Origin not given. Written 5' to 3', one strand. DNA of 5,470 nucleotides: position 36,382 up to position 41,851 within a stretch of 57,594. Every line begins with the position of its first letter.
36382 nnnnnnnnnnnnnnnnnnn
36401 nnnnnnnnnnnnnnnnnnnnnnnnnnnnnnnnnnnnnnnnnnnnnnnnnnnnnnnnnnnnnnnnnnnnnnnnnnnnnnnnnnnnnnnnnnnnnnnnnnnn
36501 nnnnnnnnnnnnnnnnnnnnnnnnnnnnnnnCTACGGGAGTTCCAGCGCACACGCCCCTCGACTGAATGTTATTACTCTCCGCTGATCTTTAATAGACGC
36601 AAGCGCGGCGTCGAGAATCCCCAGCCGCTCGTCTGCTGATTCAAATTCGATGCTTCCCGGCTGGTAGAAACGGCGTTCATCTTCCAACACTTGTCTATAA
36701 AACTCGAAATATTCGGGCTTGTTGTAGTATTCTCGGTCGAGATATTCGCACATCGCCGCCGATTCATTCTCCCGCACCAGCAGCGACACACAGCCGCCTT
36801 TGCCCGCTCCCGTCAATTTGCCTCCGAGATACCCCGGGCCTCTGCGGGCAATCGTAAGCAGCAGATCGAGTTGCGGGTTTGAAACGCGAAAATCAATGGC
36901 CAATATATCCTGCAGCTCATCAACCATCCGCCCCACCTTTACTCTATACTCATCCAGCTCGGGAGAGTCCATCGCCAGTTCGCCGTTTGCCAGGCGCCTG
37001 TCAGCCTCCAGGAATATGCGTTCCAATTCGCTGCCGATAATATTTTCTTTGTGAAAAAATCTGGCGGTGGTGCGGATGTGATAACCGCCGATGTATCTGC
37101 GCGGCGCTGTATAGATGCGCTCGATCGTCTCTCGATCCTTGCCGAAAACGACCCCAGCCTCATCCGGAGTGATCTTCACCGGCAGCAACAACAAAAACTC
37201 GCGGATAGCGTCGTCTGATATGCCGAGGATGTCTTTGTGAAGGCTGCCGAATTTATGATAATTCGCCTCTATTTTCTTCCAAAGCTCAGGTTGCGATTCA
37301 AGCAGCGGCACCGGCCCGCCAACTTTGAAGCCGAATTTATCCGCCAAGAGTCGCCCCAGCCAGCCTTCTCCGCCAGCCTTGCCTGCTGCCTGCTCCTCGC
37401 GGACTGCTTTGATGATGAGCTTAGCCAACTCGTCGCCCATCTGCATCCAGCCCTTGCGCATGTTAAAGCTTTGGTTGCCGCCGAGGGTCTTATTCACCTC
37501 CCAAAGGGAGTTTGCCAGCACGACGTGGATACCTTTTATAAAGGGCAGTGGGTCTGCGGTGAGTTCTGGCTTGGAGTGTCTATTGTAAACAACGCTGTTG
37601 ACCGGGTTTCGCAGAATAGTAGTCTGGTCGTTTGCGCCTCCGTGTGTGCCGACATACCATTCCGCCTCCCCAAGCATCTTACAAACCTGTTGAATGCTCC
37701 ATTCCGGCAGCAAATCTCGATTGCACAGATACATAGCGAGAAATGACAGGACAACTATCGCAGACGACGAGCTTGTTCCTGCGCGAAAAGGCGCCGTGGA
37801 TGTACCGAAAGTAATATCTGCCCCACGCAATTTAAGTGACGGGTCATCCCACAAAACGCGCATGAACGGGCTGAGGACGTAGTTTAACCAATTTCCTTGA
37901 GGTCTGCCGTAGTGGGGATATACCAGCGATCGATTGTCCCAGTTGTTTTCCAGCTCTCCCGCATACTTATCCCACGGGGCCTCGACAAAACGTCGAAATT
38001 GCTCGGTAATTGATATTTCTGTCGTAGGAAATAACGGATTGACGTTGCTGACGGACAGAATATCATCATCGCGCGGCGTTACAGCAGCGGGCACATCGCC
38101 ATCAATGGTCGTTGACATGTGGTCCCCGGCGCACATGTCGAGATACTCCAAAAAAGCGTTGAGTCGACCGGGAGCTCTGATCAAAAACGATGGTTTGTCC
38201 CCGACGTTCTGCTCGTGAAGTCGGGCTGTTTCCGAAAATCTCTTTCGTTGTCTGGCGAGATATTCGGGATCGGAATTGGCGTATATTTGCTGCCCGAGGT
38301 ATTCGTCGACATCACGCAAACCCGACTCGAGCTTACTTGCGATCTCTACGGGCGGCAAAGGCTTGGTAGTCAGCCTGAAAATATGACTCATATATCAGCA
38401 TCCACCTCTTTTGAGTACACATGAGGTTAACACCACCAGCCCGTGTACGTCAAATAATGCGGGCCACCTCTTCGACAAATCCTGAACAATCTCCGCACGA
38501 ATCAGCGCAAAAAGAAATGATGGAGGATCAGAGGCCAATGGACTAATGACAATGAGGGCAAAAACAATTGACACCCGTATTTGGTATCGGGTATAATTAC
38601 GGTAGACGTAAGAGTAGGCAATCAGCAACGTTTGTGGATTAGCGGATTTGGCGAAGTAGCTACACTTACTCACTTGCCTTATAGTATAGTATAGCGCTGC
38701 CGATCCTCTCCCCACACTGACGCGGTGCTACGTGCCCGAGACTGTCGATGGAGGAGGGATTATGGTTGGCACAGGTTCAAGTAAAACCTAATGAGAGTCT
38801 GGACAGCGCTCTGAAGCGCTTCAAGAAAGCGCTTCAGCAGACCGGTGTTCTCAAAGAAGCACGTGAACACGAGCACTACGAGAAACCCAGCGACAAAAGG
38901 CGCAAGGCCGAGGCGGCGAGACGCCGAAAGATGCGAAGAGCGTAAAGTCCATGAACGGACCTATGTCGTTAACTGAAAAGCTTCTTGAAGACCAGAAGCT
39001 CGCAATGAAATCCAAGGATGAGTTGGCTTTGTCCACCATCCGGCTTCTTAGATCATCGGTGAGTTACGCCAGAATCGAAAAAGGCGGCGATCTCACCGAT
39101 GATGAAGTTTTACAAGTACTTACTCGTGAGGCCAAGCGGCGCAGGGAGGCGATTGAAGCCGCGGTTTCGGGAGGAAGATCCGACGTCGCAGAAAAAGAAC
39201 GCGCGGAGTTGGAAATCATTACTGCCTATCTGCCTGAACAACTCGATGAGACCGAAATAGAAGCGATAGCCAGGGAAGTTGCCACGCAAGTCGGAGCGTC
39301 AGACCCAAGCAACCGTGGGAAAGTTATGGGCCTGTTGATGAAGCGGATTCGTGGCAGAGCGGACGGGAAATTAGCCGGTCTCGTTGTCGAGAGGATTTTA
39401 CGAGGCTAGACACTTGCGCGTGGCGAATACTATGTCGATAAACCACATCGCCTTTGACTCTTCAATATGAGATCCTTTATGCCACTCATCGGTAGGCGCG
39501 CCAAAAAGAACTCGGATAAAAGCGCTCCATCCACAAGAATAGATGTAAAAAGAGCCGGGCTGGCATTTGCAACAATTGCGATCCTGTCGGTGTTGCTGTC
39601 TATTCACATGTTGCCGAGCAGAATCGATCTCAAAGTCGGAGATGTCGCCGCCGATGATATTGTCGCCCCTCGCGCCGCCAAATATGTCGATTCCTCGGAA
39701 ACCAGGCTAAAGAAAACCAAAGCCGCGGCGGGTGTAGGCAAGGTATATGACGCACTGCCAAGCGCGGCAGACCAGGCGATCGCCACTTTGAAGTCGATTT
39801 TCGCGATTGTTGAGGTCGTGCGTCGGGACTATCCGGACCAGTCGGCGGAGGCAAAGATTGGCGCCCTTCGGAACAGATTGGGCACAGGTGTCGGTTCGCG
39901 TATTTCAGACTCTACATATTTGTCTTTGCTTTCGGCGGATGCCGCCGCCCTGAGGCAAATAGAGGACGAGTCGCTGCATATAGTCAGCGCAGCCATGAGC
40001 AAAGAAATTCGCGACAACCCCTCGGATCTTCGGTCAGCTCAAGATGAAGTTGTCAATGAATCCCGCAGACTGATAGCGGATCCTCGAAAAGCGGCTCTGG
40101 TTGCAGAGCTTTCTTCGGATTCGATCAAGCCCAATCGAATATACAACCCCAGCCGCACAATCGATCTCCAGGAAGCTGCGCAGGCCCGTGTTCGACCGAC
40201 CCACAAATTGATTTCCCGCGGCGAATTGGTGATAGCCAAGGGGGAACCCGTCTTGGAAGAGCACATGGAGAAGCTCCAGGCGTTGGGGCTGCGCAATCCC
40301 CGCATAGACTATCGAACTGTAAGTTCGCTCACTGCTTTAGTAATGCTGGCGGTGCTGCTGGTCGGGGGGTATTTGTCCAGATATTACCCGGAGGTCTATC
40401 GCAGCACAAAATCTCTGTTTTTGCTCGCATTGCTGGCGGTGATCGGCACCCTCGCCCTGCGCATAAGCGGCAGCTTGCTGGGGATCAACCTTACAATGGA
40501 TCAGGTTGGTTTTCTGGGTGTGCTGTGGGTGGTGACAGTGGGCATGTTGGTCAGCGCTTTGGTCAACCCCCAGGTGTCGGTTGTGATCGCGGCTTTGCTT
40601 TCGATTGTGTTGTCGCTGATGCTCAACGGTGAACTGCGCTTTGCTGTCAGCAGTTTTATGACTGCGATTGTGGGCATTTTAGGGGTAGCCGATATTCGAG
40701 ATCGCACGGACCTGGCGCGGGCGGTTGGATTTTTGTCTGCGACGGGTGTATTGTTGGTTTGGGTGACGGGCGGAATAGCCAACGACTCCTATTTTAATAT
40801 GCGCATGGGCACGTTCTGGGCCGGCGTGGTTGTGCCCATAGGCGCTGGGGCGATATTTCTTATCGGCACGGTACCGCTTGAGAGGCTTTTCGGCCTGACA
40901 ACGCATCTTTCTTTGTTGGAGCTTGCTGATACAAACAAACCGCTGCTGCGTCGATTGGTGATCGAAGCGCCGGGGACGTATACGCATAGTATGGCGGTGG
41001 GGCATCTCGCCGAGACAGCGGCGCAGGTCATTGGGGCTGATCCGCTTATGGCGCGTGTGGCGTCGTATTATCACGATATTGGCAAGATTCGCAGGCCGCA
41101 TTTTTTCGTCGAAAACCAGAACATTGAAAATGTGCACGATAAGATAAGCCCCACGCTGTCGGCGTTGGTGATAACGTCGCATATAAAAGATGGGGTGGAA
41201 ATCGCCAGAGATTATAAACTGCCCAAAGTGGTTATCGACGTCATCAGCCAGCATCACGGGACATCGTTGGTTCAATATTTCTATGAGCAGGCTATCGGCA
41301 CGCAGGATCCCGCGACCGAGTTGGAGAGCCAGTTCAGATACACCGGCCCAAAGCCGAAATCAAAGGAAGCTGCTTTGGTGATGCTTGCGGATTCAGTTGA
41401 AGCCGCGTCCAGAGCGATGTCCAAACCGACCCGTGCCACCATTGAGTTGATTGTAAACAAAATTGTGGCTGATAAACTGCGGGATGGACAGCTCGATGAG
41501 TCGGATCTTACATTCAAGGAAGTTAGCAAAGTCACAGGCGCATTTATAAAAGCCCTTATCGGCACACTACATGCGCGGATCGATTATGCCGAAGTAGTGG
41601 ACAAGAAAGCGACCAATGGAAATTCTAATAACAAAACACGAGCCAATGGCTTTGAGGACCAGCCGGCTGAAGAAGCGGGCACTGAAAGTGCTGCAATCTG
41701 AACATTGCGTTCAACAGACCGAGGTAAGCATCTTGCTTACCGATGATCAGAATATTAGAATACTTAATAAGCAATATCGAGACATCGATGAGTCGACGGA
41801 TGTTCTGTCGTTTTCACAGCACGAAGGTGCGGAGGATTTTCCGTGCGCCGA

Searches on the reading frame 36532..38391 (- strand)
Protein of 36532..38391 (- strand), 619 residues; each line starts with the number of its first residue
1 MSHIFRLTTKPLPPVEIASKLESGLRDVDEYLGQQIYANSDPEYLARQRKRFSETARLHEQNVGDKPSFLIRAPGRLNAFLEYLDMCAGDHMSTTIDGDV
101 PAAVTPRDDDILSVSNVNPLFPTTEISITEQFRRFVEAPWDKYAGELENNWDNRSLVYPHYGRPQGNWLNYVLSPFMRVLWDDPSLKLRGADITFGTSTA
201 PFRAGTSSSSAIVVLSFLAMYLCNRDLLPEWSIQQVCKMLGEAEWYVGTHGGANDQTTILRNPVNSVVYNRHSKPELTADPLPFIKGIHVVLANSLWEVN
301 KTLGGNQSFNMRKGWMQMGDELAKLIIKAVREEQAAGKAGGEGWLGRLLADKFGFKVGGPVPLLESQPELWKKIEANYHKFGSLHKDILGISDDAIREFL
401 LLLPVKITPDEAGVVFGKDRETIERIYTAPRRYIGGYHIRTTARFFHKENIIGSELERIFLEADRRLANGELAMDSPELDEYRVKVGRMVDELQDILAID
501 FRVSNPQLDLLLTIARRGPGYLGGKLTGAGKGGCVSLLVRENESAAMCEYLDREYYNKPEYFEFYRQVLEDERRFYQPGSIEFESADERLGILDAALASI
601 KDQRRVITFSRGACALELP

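Call 12: search_protein_families(library=pfam, proteins=[window:36532-38391:-], max_evalue=0.0001)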
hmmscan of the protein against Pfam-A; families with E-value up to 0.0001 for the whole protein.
window:36532-38391:- (619 aa): 2 families
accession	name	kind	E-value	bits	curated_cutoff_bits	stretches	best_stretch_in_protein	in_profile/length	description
PF08544.19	GHMP_kinases_C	-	7.5e-07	29.9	21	1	486-556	13-84/85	GHMP kinases C terminal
PF10509.15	GalKase_gal_bdg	-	8.6e-05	22.5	23.1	0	58-106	2-49/49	Galactokinase galactose-binding signature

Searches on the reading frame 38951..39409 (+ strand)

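Call 30: search_protein_families(library=pfam, proteins=[window:38951-39409:+], max_evalue=0.001)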
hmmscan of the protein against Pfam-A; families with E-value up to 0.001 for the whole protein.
window:38951-39409:+ (152 aa): 1 family
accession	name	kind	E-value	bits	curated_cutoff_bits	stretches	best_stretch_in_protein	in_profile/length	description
PF09424.15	YqeY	-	4.7e-42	143.9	27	1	9-148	2-141/143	Yqey-like protein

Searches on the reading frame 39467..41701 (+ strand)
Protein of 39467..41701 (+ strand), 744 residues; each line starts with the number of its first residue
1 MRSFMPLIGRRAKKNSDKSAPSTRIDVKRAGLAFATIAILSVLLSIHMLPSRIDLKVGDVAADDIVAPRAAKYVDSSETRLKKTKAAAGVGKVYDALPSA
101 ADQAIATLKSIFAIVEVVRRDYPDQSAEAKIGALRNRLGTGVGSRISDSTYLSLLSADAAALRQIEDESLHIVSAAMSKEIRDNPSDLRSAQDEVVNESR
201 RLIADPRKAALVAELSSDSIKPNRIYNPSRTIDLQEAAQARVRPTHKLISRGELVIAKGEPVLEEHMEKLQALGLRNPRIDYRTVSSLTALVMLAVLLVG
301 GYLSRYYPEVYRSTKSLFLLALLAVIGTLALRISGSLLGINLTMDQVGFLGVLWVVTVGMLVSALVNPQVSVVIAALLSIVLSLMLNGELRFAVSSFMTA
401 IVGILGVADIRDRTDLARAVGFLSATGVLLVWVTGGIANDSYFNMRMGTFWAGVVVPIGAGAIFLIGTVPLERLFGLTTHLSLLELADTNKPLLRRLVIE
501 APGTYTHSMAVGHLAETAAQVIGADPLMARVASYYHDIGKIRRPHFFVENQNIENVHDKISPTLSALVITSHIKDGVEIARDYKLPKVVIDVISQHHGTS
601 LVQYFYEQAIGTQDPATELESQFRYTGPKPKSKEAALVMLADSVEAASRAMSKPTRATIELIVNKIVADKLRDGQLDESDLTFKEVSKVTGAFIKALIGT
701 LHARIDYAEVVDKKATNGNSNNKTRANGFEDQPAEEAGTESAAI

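Call 12: search_protein_families(library=pfam, proteins=[window:39467-41701:+], max_evalue=0.0001)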
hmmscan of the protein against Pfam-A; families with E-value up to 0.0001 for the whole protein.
window:39467-41701:+ (744 aa): 3 families
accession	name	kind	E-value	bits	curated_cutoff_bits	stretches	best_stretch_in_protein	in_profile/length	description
PF07697.16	7TMR-HDED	-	4.3e-42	145.1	27.6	1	56-275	1-222/224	7TM-HD extracellular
PF07698.17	7TM-7TMR_HD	-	1.8e-21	77.4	29.4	1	284-479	3-190/190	7TM receptor with intracellular HD hydrolase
PF01966.28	HD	-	1.7e-19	70.6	22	1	504-646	1-115/116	HD domain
